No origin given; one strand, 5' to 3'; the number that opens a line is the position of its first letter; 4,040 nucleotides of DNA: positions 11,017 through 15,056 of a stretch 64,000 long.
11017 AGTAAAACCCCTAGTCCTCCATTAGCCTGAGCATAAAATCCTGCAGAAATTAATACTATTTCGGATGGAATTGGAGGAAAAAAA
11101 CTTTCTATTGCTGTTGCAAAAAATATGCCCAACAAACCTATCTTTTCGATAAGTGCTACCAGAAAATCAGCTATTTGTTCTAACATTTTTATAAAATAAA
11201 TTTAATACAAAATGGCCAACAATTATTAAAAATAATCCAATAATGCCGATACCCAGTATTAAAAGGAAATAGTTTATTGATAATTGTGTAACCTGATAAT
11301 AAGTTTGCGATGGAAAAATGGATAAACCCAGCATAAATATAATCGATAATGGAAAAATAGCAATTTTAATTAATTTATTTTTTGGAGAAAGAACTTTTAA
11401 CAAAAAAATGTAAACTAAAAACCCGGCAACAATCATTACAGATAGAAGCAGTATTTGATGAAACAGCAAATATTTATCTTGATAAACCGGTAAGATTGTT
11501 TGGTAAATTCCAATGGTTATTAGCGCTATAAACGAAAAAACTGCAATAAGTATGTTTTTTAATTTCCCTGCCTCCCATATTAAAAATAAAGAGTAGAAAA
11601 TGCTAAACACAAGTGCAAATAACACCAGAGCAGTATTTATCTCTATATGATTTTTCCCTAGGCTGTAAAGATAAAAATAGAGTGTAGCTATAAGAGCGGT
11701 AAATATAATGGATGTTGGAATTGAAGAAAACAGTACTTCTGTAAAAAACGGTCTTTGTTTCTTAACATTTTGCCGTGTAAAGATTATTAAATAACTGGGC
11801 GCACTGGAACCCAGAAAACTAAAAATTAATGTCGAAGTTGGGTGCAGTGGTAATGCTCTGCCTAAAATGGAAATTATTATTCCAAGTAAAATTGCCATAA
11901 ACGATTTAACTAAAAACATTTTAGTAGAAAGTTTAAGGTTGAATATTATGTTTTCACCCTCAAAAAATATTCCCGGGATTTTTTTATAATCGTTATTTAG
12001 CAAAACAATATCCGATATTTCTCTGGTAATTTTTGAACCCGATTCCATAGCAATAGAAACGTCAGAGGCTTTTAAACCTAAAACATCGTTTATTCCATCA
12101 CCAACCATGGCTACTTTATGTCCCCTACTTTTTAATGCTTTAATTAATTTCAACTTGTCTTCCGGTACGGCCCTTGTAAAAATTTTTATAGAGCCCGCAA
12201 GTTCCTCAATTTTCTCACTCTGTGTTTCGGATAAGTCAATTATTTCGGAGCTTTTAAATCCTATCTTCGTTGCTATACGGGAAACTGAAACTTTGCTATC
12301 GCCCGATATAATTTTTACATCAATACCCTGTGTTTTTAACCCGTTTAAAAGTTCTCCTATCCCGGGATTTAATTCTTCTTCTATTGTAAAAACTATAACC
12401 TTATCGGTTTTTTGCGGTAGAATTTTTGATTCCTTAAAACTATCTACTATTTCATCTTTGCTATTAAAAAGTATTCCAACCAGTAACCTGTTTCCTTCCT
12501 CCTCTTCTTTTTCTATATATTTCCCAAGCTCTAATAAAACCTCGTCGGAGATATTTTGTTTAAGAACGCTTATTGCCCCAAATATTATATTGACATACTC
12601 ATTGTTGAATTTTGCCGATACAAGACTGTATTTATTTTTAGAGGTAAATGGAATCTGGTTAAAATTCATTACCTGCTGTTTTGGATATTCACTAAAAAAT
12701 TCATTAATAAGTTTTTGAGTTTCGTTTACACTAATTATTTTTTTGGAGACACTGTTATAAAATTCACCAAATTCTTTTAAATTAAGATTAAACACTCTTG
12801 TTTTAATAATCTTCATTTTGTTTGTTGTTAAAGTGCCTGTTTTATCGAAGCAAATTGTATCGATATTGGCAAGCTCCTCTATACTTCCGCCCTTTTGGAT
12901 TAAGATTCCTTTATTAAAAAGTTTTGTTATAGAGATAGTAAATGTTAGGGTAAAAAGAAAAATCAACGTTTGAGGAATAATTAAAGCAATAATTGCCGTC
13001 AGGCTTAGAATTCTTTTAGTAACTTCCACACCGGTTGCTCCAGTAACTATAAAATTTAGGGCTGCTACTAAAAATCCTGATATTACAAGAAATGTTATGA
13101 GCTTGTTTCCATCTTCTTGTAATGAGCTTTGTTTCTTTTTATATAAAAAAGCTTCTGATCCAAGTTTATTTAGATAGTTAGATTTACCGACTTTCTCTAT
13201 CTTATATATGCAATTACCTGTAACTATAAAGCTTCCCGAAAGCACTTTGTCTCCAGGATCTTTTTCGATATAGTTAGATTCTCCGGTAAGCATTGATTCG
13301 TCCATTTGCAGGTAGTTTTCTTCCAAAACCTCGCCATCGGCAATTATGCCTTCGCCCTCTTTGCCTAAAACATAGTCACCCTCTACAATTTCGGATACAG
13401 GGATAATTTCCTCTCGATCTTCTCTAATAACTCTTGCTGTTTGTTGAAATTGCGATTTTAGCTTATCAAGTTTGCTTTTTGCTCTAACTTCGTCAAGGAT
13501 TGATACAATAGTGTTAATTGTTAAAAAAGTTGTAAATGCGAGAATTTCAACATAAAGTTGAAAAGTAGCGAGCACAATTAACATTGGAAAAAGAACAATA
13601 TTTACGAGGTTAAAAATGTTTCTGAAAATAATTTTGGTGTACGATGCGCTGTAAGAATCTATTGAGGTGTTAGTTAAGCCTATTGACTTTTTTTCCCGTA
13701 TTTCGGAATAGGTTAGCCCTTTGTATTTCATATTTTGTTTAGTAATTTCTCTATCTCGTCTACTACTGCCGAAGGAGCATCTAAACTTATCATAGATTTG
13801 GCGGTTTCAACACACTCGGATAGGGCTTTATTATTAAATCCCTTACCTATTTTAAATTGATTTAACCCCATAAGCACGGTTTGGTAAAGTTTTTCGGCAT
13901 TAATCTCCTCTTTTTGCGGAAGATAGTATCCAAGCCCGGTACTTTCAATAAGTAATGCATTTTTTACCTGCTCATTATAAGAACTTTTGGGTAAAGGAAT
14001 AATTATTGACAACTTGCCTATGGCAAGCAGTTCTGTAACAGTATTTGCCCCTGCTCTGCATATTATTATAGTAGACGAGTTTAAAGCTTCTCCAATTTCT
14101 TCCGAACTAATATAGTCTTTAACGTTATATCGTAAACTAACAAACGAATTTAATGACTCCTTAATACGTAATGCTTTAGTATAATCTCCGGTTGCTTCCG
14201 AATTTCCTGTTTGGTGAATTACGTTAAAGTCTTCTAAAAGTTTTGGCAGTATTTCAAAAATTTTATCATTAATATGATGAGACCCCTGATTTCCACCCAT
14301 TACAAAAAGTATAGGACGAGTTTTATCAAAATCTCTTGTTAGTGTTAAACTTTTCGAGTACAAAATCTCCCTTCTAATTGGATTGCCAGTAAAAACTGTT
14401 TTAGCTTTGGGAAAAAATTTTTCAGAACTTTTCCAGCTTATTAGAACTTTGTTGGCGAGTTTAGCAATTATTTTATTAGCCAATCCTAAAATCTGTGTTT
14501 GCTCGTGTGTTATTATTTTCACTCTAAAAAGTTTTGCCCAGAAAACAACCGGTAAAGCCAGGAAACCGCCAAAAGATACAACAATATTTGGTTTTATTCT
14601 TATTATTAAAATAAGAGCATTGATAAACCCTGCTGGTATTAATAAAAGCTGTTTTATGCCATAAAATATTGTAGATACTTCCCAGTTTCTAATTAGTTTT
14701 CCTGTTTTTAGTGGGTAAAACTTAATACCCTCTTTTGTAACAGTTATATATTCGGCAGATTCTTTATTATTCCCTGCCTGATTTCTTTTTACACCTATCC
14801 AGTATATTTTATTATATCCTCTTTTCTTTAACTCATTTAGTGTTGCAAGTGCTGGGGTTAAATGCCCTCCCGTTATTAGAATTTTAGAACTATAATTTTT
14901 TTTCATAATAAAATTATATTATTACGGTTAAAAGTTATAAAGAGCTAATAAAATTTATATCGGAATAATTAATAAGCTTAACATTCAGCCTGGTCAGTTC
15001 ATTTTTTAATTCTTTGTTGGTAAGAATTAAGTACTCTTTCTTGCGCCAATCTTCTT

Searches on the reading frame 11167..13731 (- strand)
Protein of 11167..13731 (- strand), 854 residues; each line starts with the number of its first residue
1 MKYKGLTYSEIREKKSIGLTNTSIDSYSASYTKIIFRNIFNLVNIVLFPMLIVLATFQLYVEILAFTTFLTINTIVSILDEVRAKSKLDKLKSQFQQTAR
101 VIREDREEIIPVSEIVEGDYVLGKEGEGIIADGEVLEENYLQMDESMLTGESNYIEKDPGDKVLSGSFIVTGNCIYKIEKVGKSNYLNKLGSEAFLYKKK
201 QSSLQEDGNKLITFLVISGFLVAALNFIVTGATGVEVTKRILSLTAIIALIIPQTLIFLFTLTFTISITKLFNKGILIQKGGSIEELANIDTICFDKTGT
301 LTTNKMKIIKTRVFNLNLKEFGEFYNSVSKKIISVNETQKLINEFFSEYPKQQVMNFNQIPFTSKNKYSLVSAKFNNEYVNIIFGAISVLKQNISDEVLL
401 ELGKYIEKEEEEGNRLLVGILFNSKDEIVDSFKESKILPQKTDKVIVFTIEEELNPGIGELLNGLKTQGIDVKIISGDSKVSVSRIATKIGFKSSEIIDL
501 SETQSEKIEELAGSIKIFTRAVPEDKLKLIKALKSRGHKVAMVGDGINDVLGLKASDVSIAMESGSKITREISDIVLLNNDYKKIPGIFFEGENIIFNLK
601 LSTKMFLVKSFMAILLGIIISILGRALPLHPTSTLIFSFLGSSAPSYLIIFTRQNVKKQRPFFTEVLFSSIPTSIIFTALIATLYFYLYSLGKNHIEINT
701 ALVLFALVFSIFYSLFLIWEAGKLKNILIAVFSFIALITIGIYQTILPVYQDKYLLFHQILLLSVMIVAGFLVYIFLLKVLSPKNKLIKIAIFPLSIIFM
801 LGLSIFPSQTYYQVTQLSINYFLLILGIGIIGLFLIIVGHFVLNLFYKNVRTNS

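Call 26: search_protein_families(library=pfam, proteins=[window:11167-13731:-], max_evalue=0.00001)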
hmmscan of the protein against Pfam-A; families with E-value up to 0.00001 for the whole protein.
window:11167-13731:- (854 aa): 2 families
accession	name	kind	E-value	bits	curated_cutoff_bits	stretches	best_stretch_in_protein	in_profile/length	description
PF00122.25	E1-E2_ATPase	-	6.8e-38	130.4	28.1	1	96-273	4-180/181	E1-E2 ATPase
PF00702.32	Hydrolase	-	2.2e-20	74.3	26.4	1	290-556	1-190/191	haloacid dehalogenase-like hydrolase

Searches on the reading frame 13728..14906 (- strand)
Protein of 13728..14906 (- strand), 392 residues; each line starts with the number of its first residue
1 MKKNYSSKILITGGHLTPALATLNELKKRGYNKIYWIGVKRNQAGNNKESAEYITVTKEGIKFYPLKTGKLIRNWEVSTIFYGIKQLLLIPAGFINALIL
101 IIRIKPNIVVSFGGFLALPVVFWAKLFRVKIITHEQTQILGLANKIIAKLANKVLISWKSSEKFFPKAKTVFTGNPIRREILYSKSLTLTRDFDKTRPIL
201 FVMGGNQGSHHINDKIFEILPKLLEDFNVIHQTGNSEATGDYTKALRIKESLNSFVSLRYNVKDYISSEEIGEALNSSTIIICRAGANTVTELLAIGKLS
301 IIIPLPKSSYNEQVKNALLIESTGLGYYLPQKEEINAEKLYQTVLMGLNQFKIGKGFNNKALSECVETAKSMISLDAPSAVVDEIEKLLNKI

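Call 27: search_protein_families(library=pfam, proteins=[window:13728-14906:-], max_evalue=0.00001)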
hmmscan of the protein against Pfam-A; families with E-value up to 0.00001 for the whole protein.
window:13728-14906:- (392 aa): 3 families
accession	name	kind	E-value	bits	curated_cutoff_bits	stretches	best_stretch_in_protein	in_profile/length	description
PF04101.22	Glyco_tran_28_C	-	2.7e-26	93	22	1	199-346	1-139/166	Glycosyltransferase family 28 C-terminal domain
PF03033.26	Glyco_transf_28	-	2.7e-24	86.3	26.2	1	12-156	8-139/139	Glycosyltransferase family 28 N-terminal domain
PF08660.17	Alg14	-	7.9e-06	26.4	27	0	12-170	7-167/171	Oligosaccharide biosynthesis protein Alg14 like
